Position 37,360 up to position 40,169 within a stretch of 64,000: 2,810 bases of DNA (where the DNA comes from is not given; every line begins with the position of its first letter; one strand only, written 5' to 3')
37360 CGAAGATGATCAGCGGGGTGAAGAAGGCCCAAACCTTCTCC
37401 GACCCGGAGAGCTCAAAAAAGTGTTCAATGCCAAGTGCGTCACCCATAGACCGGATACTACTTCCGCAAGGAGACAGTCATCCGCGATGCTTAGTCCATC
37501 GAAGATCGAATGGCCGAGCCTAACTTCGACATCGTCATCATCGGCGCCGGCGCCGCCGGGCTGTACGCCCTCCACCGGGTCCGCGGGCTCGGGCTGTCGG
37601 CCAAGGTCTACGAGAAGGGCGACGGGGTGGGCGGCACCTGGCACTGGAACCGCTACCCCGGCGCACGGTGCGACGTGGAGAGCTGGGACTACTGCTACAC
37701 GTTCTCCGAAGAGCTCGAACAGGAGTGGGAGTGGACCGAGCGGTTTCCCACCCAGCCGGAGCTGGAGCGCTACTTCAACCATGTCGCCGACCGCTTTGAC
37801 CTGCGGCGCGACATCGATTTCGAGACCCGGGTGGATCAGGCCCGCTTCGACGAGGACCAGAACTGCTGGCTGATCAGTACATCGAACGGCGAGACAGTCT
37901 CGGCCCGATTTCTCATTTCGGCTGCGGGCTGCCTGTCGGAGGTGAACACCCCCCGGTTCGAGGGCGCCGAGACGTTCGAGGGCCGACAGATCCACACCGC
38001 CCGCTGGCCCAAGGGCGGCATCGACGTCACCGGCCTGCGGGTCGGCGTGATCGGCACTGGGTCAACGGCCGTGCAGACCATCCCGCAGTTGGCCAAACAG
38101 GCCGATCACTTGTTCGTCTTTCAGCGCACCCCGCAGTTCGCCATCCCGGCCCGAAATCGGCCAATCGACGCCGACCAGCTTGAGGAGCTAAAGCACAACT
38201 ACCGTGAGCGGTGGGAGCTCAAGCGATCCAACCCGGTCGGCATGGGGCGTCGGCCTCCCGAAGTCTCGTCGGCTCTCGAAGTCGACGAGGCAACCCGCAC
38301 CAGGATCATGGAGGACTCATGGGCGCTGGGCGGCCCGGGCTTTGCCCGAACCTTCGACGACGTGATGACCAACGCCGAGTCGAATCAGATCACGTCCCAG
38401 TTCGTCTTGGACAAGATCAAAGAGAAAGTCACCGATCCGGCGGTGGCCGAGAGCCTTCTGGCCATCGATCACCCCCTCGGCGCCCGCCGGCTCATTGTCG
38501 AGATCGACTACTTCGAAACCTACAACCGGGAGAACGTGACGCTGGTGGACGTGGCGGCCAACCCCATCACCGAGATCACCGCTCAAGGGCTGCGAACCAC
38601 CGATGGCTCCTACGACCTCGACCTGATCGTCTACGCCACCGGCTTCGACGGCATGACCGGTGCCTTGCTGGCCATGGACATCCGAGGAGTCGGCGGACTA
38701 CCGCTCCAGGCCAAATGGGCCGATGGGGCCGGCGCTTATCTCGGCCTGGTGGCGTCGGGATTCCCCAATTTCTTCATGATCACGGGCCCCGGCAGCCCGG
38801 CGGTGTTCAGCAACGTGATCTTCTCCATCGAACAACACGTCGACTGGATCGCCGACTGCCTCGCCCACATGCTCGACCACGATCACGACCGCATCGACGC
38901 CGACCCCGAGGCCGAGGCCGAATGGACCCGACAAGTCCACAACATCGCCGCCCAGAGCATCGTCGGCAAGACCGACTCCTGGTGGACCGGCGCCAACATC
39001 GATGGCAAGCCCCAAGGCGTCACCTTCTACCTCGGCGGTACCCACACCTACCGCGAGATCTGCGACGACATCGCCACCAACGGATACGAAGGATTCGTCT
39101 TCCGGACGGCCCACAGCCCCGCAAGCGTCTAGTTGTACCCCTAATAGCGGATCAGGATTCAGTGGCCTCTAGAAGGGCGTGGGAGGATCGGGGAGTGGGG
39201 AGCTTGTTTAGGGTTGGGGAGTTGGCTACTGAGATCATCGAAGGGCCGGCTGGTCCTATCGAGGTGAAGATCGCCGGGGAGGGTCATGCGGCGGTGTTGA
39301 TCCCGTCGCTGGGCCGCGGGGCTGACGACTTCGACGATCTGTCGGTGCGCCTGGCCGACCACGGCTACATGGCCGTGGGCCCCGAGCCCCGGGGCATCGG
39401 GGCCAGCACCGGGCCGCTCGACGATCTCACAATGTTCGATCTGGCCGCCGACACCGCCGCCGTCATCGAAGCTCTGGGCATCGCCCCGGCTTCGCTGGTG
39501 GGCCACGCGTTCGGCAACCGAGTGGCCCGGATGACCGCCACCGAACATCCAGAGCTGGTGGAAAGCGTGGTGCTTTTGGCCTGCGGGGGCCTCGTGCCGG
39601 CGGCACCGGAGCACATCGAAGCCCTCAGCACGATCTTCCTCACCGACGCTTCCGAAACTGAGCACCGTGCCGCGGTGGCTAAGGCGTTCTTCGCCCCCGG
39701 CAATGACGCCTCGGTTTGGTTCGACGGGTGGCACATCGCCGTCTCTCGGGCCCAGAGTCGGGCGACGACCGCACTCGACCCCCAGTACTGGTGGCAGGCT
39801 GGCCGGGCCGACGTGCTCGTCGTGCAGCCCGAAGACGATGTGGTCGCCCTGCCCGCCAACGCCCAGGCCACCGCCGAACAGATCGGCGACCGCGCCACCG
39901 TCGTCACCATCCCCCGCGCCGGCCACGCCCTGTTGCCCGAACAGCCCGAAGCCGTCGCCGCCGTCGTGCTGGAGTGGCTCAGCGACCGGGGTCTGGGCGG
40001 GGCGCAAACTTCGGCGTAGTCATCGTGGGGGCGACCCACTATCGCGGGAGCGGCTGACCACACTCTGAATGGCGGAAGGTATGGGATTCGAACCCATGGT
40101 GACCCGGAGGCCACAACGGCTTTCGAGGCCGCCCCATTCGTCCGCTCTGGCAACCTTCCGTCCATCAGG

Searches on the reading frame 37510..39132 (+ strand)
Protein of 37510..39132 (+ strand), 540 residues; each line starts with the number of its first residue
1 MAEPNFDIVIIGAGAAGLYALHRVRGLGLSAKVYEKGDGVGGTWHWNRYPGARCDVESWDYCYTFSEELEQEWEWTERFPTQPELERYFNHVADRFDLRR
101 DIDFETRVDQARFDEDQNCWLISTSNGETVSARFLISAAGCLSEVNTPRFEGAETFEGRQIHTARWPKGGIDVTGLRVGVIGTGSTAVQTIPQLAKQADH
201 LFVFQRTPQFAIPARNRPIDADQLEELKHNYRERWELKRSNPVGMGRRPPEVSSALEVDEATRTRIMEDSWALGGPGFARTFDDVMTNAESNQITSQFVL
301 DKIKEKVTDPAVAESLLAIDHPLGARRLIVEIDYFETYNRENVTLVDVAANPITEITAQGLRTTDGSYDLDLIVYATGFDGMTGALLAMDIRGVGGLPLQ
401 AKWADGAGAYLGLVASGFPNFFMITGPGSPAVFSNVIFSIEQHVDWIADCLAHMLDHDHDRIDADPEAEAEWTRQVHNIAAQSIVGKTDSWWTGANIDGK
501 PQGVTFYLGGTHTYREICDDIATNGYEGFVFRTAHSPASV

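Call 67: search_protein_families(library=pfam, proteins=[window:37510-39132:+], max_evalue=0.001)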
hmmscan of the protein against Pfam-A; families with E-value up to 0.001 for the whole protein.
window:37510-39132:+ (540 aa): 9 families
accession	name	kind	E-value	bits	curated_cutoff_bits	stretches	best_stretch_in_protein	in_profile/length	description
PF13738.12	Pyr_redox_3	-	3.3e-13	50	30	1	9-232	1-223/305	Pyridine nucleotide-disulphide oxidoreductase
PF07992.20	Pyr_redox_2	-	5.3e-11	42.9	26.1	1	6-227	1-193/291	Pyridine nucleotide-disulphide oxidoreductase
PF00743.25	FMO-like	-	5.8e-10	38.7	22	1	8-209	4-217/532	Flavin-binding monooxygenase-like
PF13450.12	NAD_binding_8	-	1.6e-08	35.1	21.9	1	10-56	1-47/68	NAD(P)-binding Rossmann-like domain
PF01266.30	DAO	-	1.2e-05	25.5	27.9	0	7-47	1-42/353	FAD dependent oxidoreductase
PF03486.20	HI0933_like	-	5.1e-05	23.3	50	0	7-41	2-36/244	HI0933-like protein Rossmann domain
PF00890.30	FAD_binding_2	-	0.00014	21.6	20.4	1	7-46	1-40/414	FAD binding domain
PF13434.12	Lys_Orn_oxgnase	-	0.00016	21.4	21.3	0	77-200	89-213/339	L-lysine 6-monooxygenase/L-ornithine 5-monooxygenase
PF05834.18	Lycopene_cycl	-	0.0002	21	23.4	1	7-165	1-164/380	Lycopene cyclase protein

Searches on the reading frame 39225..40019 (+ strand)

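Call 67: search_protein_families(library=pfam, proteins=[window:39225-40019:+], max_evalue=0.001)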
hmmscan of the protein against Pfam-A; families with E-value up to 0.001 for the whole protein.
window:39225-40019:+ (264 aa): 4 families
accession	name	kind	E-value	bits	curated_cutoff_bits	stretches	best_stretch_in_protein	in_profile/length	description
PF00561.26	Abhydrolase_1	-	1.2e-15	58.3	25.8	1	24-137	4-116/245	alpha/beta hydrolase fold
PF12697.13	Abhydrolase_6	-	4e-12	47.7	26.3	1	24-247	2-217/217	Alpha/beta hydrolase family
PF12146.15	Hydrolase_4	-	1.5e-08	34.7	27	1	26-123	10-112/239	Serine aminopeptidase, S33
PF08386.16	Abhydrolase_4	-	3.4e-05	24.3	21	1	191-254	31-93/103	TAP-like protein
